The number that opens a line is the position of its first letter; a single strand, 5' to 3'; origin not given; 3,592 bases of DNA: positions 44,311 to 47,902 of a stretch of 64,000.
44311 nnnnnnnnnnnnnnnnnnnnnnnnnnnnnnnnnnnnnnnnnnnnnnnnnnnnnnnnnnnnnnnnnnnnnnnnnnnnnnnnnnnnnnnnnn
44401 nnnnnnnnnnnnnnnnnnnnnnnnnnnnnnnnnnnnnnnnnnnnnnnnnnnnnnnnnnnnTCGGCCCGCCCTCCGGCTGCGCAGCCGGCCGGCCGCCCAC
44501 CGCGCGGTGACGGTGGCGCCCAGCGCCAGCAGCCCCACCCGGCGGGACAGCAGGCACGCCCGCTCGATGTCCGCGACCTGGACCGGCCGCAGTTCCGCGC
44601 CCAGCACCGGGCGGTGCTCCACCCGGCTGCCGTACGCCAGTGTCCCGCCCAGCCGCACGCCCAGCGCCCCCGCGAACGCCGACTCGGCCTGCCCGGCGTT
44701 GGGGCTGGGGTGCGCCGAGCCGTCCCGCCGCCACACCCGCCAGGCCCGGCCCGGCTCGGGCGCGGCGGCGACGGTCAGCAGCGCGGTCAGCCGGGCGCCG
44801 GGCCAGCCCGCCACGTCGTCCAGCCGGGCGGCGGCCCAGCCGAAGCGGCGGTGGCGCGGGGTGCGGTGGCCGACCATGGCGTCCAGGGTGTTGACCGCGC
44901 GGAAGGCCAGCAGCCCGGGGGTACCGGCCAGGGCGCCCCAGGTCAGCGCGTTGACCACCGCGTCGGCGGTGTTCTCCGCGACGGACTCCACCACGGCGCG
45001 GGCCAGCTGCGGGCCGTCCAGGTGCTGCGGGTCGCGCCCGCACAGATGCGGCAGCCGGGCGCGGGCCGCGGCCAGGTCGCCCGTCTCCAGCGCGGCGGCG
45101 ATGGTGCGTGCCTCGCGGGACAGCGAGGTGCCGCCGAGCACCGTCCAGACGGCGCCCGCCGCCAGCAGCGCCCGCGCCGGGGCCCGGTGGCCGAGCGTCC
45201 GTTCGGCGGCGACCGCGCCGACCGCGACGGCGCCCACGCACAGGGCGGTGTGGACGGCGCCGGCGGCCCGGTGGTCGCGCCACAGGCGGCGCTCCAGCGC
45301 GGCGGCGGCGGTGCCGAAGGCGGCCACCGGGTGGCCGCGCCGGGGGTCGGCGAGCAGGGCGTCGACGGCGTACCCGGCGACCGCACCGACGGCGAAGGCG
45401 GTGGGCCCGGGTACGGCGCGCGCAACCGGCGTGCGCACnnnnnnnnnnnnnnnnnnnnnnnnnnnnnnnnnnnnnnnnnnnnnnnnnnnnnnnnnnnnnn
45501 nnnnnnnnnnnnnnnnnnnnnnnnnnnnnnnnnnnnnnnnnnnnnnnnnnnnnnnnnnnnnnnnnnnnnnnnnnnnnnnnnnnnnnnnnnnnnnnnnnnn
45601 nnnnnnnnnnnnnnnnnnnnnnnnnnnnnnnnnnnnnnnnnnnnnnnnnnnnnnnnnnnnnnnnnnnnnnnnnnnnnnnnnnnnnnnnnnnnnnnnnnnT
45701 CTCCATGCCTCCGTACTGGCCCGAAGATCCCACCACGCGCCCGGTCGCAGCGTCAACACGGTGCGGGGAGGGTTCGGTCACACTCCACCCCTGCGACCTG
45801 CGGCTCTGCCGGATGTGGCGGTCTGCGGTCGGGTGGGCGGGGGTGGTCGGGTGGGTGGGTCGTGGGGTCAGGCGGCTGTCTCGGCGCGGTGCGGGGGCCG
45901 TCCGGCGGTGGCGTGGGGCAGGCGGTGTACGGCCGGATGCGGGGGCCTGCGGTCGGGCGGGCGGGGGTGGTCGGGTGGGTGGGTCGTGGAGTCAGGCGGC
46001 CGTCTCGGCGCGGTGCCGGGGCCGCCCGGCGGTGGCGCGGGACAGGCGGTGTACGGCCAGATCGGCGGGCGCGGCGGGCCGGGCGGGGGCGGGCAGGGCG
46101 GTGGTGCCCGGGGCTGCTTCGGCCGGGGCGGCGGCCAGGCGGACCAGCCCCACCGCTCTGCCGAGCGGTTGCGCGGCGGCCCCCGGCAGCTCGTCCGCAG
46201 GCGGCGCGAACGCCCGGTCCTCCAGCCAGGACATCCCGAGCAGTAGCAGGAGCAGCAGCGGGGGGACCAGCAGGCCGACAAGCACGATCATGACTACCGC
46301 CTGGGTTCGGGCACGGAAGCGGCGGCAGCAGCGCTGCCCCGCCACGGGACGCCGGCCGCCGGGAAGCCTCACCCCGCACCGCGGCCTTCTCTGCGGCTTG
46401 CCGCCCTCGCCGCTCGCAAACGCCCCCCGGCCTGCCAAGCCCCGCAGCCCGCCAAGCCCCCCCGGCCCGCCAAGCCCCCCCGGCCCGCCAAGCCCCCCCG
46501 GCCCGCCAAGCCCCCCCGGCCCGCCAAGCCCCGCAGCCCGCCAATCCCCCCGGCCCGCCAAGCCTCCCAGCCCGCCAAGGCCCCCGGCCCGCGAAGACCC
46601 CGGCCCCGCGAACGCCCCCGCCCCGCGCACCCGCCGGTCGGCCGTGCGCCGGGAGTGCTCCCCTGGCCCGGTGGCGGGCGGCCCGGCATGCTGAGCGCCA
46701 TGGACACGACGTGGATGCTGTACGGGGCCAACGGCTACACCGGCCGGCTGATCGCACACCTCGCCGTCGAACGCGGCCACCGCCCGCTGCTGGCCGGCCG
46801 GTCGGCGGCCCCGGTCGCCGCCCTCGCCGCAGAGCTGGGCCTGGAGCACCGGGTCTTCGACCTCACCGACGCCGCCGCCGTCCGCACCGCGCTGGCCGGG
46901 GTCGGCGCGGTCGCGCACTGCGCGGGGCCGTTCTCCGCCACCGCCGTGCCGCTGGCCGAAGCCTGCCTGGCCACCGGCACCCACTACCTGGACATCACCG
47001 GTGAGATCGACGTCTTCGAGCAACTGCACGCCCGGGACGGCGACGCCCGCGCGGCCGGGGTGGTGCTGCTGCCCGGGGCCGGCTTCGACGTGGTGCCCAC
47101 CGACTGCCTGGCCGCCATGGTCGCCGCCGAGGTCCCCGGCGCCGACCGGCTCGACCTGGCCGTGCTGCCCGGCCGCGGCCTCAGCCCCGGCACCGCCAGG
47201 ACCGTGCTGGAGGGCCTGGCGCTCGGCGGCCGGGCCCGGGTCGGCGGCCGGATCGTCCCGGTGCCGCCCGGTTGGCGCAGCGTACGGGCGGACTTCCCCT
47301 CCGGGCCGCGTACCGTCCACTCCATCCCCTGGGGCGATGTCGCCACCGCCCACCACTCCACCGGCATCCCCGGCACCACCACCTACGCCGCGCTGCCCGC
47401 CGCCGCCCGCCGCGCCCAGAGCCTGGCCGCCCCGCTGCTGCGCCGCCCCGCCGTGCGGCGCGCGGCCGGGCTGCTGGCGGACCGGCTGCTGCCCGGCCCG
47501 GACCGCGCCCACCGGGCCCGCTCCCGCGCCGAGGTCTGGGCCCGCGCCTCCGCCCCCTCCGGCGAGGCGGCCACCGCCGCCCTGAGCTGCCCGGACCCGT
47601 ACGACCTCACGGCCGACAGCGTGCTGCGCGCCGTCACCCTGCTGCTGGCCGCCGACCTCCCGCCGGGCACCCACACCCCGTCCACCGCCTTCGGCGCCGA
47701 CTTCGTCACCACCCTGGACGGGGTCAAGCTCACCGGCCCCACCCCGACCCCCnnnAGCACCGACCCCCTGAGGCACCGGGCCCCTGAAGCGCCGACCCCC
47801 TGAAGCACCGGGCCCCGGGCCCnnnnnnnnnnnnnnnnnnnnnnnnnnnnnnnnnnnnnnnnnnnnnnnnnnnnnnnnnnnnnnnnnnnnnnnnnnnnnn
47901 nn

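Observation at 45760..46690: Repeat-dense 900-bp gap: 125-bp tandem duplication followed by an 18-bp x ~10 array, no convincing gene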

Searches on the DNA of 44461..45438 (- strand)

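Call 52: search_rna_families(sources=[L083, L087, L088, L090, L091, L085, L086], threshold=gathering)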
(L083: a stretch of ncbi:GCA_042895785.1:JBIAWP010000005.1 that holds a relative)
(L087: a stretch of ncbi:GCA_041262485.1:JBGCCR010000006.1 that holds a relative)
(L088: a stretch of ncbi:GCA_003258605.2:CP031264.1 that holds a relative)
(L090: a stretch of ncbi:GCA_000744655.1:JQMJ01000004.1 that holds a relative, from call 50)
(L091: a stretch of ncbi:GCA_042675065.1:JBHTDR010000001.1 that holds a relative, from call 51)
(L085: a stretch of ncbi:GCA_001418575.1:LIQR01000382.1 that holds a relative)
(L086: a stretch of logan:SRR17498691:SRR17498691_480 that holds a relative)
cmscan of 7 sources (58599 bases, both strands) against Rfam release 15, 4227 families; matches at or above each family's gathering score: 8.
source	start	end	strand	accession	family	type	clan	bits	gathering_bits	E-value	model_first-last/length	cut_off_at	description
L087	3795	3969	+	RF00174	Cobalamin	Cis-reg; riboswitch;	CL00101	83.9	31.5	3e-19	1-189/189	no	Cobalamin riboswitch aptamer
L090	4217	4391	+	RF00174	Cobalamin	Cis-reg; riboswitch;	CL00101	82.3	31.5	8.6e-19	1-189/189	no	Cobalamin riboswitch aptamer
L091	5755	5930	+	RF00174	Cobalamin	Cis-reg; riboswitch;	CL00101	77.7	31.5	1.8e-17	1-189/189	no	Cobalamin riboswitch aptamer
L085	3748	3879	+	RF00174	Cobalamin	Cis-reg; riboswitch;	CL00101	76.5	31.5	4.1e-17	45-169/189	no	Cobalamin riboswitch aptamer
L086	3763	3896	+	RF00174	Cobalamin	Cis-reg; riboswitch;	CL00101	72.9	31.5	4.3e-16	45-169/189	no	Cobalamin riboswitch aptamer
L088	5321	5500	+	RF00174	Cobalamin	Cis-reg; riboswitch;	CL00101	72.3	31.5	6.3e-16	1-189/189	no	Cobalamin riboswitch aptamer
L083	3756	3883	+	RF00174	Cobalamin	Cis-reg; riboswitch;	CL00101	70.8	31.5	1.7e-15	46-168/189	no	Cobalamin riboswitch aptamer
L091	5272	5353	-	RF02464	Ms_AS-4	Gene; sRNA;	-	57.7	50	2.8e-06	1-82/82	no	Actinobacteria sRNA Ms_AS-4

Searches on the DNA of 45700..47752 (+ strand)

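Call 18: search_rna_families(source=L001, threshold=gathering)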
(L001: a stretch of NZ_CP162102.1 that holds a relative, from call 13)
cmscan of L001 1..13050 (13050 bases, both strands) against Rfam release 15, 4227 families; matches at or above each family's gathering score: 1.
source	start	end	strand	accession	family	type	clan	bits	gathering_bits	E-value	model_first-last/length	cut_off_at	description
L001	5615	5794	-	RF00174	Cobalamin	Cis-reg; riboswitch;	CL00101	76.9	31.5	7e-18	1-189/189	no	Cobalamin riboswitch aptamer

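Call 60: search_rna_families(source=window, start=45700, end=46750, threshold=evalue, max_evalue=10)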
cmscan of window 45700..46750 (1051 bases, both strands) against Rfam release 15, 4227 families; matches with E-value up to 10: 0.
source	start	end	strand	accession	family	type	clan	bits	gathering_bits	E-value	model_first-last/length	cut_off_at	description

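Call 77: search_dna_similar(query=window:45760-46690:+, collection=plasmids, mode=distant, max_rows=8)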
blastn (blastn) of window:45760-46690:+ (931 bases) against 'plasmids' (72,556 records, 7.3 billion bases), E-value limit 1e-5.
No match.

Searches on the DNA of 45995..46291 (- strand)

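Call 21: search_rna_families(source=L081, threshold=gathering)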
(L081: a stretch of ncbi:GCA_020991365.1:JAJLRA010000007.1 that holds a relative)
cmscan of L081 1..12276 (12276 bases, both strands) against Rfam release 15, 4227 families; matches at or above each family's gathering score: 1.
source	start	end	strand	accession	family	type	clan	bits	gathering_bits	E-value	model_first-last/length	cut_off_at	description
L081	6420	6547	+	RF00174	Cobalamin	Cis-reg; riboswitch;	CL00101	70.8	31.5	3.6e-16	46-168/189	no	Cobalamin riboswitch aptamer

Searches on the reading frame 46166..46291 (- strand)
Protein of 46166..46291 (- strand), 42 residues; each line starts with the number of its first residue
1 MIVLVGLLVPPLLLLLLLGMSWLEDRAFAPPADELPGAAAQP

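Call 48: find_homologous_proteins(query=A4, max_evalue=10)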
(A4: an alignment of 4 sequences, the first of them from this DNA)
Query A4 (4 sequences) (42 aa, profile of the alignment): 5 proteins with E <= 10 among 22 candidates.
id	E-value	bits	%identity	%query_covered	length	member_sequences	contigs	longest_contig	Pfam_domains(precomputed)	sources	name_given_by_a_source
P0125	6.7e-19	85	48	79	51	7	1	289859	-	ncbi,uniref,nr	ncbi:hypothetical protein [Streptacidiphilus fuscans]|uniref:Uncharacterized protein n=1 Tax=Strepta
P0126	2.5e-17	80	52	79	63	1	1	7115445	-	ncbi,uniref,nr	ncbi:hypothetical protein [Streptacidiphilus rugosus]|uniref:hypothetical protein n=1 Tax=Streptacid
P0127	1.8e-15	74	52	74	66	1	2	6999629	-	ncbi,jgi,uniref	ncbi:hypothetical protein [Streptacidiphilus monticola]|jgi:hypothetical protein|uniref:Uncharacteri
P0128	7.2e-14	69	52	79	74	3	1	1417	-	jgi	jgi:hypothetical protein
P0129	4.7e-13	66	52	79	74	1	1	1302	-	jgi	jgi:hypothetical protein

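Call 50: find_encoding_contigs(protein=P0126, flank=4000, max_places=1)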
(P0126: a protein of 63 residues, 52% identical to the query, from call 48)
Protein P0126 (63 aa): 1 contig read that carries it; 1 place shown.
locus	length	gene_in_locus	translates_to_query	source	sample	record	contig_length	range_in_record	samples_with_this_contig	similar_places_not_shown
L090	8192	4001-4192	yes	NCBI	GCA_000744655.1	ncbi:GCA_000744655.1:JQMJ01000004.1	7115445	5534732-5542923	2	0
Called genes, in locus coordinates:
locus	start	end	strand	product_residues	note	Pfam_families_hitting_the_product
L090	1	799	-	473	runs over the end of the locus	-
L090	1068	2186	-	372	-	PF12146:Hydrolase_4 (faint)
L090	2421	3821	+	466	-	PF01946:Thi4 (weak), PF01266:DAO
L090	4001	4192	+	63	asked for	-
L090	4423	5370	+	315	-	PF03186:CobD_Cbib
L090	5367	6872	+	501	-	PF01656:CbiA, PF13500:AAA_26, PF07685:GATase_3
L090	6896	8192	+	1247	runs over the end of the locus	PF02514:CobN-Mg_chel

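Call 51: find_encoding_contigs(protein=P0127, flank=4000, max_places=1)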
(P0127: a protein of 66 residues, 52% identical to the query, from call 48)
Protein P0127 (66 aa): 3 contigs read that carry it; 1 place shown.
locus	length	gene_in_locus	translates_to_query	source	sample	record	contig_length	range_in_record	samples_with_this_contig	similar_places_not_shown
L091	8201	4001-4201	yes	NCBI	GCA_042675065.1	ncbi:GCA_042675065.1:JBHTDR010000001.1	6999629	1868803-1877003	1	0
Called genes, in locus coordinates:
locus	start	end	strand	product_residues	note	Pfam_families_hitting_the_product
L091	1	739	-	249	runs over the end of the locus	-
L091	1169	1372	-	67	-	-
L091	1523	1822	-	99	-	-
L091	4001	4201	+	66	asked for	-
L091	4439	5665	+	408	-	PF01548:DEDD_Tnp_IS110, PF02371:Transposase_20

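Call 54: search_protein_families(library=pfam, proteins=[P0126, P0128], max_evalue=10)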
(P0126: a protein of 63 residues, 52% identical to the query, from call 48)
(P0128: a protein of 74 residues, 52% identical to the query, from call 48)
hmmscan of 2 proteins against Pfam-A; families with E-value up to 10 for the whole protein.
P0126 (63 aa): 0 families

P0128 (74 aa): 1 family
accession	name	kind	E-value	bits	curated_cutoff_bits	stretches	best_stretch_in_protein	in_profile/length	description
PF13567.11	DUF4131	-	0.17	12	31.6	1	11-56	34-79/165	Domain of unknown function (DUF4131)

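Call 55: search_protein_families(library=ncbifam, proteins=[P0126, P0128], max_evalue=10)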
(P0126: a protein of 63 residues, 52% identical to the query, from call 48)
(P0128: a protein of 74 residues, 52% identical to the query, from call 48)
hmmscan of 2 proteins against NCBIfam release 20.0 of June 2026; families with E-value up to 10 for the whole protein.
P0126 (63 aa): 0 families

P0128 (74 aa): 0 families

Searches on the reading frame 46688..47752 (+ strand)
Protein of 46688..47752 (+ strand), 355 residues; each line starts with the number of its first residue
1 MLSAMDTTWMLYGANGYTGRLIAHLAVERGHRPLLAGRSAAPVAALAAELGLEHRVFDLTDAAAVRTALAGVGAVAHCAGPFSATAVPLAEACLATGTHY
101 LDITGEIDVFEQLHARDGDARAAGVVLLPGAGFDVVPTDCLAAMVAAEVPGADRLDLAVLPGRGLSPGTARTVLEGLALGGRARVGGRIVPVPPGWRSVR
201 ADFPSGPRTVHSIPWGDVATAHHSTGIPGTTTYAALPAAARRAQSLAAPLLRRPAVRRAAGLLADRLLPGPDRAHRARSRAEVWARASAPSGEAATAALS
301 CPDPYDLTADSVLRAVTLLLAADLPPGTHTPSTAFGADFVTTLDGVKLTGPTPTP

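Call 13: find_related_loci(query=window:46688-47752:+, collection=genome_contigs, flank=6000)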
Query window:46688-47752:+ (355 aa) in genome_contigs; peptide patterns used: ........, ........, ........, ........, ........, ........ (x = any residue, [..] = any of these).
600 stretches matched a pattern (row limit reached: there are more); 545 encode a relative of the query (tblastn E <= 1e-3); the best 80 are kept; 80 distinct loci.
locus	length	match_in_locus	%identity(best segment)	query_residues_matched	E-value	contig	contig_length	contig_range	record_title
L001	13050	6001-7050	75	1-351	4e-163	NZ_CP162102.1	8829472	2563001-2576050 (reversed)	Peterkaempfera sp. SMS 1(5)a chromosome, complete genome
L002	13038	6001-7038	63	8-351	9e-123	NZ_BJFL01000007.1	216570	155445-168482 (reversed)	Gandjariella thermophila strain SL3-2-4 sequence007, whole genome shotgun sequence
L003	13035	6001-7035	64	8-353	5e-121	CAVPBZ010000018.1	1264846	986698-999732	MAG: uncultured Actinomycetes bacterium isolate MFD10064.bin.3.223 genome assembly, contig: contig_8, whole genome shotg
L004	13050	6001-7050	57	9-355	3e-117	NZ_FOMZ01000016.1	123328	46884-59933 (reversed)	Actinopolyspora alba strain DSM 45004, whole genome shotgun sequence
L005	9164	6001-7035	58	6-348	1e-116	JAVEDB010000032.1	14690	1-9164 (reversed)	MAG: Actinomycetota bacterium isolate BP_167 scaffold_3146569, whole genome shotgun sequence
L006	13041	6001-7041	59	8-351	4e-116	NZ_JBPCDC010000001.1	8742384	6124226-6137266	Saccharopolyspora hattusasensis strain CR3506 contig1, whole genome shotgun sequence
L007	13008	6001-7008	62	8-349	4e-115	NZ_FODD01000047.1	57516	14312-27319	Actinacidiphila rubida strain CGMCC 4.2026, whole genome shotgun sequence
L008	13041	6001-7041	60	8-351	3e-113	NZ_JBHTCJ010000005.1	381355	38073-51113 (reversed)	Saccharopolyspora griseoalba strain CGMCC 4.7124 spades_K_17_127_5, whole genome shotgun sequence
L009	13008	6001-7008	62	8-349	2e-111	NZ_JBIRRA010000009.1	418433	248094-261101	Streptomyces sp. NPDC020983 NPDC020983_140_F4.ctg-0009, whole genome shotgun sequence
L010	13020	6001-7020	58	8-353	2e-111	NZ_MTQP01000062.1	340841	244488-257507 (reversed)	Saccharothrix sp. ALI-22-I Contig66, whole genome shotgun sequence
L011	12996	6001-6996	57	8-346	7e-110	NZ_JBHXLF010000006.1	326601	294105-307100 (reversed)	Lentzea sp. NPDC058436 NPDC058436_T42_E4.ctg-0006, whole genome shotgun sequence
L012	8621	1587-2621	53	7-348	2e-109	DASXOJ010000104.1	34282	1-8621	MAG TPA_asm: Pseudonocardiaceae bacterium isolate SMAG_U5379 k141_1686308, whole genome shotgun sequence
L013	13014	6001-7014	58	9-352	3e-108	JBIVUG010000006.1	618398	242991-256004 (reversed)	Actinosynnema sp. NPDC091369 NPDC091369_165_G3.ctg-0006, whole genome shotgun sequence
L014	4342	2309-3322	57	8-348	4e-109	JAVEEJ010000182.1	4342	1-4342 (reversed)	MAG: Frankiaceae bacterium isolate BP_198 scaffold_2066672, whole genome shotgun sequence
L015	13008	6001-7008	61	8-349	7e-116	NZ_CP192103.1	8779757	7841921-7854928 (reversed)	Streptomyces sp. CA-111067 chromosome, complete genome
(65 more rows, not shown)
